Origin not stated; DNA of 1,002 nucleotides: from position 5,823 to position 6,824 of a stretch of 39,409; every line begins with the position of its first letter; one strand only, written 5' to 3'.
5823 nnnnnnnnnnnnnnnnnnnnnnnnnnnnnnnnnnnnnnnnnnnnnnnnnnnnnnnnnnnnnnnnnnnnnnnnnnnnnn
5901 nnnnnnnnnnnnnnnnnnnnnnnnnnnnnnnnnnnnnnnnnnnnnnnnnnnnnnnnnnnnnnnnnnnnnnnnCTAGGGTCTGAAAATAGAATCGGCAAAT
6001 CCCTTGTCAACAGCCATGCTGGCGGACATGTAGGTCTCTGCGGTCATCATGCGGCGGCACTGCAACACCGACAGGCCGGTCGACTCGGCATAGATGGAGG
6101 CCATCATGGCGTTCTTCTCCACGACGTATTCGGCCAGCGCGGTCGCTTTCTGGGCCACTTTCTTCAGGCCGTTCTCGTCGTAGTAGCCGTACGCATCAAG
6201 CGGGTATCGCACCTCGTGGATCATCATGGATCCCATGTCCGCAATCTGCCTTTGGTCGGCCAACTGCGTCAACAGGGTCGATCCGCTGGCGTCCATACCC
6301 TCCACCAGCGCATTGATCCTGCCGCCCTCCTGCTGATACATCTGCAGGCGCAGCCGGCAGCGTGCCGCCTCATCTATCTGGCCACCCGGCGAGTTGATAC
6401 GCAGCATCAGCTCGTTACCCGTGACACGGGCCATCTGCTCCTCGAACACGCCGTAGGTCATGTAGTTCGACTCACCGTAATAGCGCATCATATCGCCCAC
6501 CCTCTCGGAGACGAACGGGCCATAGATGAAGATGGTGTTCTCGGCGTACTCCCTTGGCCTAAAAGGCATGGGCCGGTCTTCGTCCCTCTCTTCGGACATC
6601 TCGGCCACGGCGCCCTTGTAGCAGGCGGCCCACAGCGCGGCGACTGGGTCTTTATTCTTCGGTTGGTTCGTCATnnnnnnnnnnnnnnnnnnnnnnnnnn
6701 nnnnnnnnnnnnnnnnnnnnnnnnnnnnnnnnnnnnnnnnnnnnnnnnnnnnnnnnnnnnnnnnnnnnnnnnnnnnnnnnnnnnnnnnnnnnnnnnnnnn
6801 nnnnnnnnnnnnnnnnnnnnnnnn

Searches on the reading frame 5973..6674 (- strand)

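Call 9: search_protein_families(library=phrogs, proteins=[window:5973-6674:-], max_evalue=0.001)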
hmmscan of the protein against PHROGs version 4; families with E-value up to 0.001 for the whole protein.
window:5973-6674:- (233 aa): 9 families
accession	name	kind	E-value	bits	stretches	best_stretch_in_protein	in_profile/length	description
phrog_94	-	head and packaging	1.1e-22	82.3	1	26-230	64-249/622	head maturation protease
phrog_1684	-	head and packaging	5.8e-22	79.5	1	62-230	45-202/284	head maturation protease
phrog_53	-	head and packaging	9.6e-19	69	1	44-230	75-278/583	head maturation protease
phrog_2976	-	head and packaging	2.1e-17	64.9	1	76-230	40-181/394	head maturation protease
phrog_133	-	head and packaging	1.3e-15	58.1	1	77-231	38-179/668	head maturation protease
phrog_3348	-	unknown function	2.1e-12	48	1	87-231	68-198/386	-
phrog_20705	-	head and packaging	1.1e-10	41.5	1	87-230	211-345/690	virion structural protein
phrog_1827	-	other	2.5e-06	28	1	88-164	54-125/202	ATP-dependent protease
phrog_33547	-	unknown function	5.7e-06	26.5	1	75-227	19-155/357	-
